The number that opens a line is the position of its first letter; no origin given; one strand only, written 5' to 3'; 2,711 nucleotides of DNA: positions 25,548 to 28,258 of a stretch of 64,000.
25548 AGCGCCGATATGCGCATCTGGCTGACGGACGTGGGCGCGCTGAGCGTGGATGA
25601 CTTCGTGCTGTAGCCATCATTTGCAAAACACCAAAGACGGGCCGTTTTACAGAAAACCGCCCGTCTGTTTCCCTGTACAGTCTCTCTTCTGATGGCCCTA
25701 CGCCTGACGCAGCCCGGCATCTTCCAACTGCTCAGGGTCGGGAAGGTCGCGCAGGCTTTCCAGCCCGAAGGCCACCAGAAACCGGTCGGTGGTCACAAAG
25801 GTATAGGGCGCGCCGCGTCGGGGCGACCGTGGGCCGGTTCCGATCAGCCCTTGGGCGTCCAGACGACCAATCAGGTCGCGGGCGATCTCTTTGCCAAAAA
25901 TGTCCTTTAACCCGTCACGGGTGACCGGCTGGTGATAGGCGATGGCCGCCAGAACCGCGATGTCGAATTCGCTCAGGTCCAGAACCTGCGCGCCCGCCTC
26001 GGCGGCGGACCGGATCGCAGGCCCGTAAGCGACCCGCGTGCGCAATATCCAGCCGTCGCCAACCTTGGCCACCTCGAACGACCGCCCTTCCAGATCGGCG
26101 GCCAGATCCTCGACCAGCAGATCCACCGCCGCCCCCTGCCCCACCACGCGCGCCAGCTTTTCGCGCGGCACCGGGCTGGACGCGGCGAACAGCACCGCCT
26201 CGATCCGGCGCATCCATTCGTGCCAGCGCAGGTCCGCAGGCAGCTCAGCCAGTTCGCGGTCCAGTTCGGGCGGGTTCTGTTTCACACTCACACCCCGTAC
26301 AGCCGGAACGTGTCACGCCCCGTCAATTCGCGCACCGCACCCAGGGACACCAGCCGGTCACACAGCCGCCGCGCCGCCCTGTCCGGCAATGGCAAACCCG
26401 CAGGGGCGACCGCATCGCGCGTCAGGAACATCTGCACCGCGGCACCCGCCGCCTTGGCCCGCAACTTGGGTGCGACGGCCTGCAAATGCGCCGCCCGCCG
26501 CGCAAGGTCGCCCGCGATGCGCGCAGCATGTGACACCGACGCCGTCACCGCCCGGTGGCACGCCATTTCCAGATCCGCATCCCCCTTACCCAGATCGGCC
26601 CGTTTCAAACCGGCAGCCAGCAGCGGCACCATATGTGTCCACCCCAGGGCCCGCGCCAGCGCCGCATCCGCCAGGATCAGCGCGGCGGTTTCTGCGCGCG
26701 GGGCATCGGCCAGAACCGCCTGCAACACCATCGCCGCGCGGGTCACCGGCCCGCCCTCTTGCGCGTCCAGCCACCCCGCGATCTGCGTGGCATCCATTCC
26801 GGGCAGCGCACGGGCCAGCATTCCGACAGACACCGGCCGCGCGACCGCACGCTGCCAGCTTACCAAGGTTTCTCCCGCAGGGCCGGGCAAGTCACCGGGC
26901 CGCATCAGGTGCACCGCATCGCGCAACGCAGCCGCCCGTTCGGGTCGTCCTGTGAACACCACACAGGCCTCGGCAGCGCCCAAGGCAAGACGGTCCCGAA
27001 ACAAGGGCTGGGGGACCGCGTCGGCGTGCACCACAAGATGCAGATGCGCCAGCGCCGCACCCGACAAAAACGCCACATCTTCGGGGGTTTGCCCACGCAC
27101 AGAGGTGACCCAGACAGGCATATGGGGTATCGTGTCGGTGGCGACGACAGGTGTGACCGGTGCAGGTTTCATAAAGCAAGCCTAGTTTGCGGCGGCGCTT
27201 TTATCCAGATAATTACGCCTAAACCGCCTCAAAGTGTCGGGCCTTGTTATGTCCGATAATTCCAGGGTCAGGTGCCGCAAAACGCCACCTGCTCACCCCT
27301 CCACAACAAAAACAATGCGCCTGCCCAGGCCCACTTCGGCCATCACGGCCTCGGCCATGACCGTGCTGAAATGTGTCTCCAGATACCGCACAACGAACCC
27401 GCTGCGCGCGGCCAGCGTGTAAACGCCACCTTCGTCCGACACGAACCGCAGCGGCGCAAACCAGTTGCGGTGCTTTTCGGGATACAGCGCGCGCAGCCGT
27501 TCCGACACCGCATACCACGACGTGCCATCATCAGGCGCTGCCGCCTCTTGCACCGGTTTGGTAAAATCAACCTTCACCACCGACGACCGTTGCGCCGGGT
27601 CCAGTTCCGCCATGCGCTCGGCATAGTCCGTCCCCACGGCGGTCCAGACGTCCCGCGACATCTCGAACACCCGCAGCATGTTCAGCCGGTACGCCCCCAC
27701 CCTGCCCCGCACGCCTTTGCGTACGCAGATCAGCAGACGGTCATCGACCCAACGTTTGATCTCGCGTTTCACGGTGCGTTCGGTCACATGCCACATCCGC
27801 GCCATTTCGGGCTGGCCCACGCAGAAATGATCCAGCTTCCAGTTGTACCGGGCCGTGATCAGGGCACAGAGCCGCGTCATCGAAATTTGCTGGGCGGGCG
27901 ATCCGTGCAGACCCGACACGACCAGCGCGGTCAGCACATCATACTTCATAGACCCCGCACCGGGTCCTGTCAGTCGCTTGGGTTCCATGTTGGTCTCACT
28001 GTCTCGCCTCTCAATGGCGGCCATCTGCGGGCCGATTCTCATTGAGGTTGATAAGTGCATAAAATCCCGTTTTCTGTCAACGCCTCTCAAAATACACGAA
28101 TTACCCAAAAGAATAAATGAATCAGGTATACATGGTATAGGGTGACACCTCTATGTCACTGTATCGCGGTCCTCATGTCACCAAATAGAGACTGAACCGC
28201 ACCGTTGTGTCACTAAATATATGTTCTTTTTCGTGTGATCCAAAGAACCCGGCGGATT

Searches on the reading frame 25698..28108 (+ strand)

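Call 68: search_protein_families(library=padloc, proteins=[L001:7623-8735:+], max_evalue=0.1)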
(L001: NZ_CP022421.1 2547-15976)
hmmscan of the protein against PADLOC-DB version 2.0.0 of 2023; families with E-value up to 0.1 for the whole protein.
L001:7623-8735:+ (371 aa): 0 families

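Call 69: search_protein_families(library=phrogs, proteins=[L001:7623-8735:+], max_evalue=0.1)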
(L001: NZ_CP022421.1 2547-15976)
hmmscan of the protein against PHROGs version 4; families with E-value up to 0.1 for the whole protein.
L001:7623-8735:+ (371 aa): 3 families
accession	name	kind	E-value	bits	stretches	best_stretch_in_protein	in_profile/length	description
phrog_1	-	integration and excision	8.8e-19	69.2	1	59-359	182-437/611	integrase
phrog_216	-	integration and excision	2.4e-13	50.9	1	167-356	56-223/301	integrase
phrog_10320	-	unknown function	0.063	14.5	0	335-360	58-83/89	-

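Call 96: search_protein_families(library=pfam, proteins=[L001:4709-5788:-, L004:1409-1819:-], max_evalue=0.001)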
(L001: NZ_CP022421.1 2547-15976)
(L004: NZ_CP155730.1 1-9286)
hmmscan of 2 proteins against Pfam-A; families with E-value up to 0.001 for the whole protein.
L001:4709-5788:- (360 aa): 5 families
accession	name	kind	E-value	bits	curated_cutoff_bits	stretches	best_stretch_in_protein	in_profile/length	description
PF00004.35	AAA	-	2.7e-30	106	21.2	1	123-244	1-126/131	ATPase family associated with various cellular activities (AAA)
PF07728.20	AAA_5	-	0.00011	22.7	22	1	123-157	2-37/139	AAA domain (dynein-related subfamily)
PF13401.12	AAA_22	-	0.00013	22.7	27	0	122-145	7-33/130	AAA domain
PF13521.12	AAA_28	-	0.00065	20.4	27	0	122-178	1-57/164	AAA domain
PF13191.12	AAA_16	-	0.00084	20.3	32.6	0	121-215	25-128/167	AAA ATPase domain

L004:1409-1819:- (137 aa): 0 families
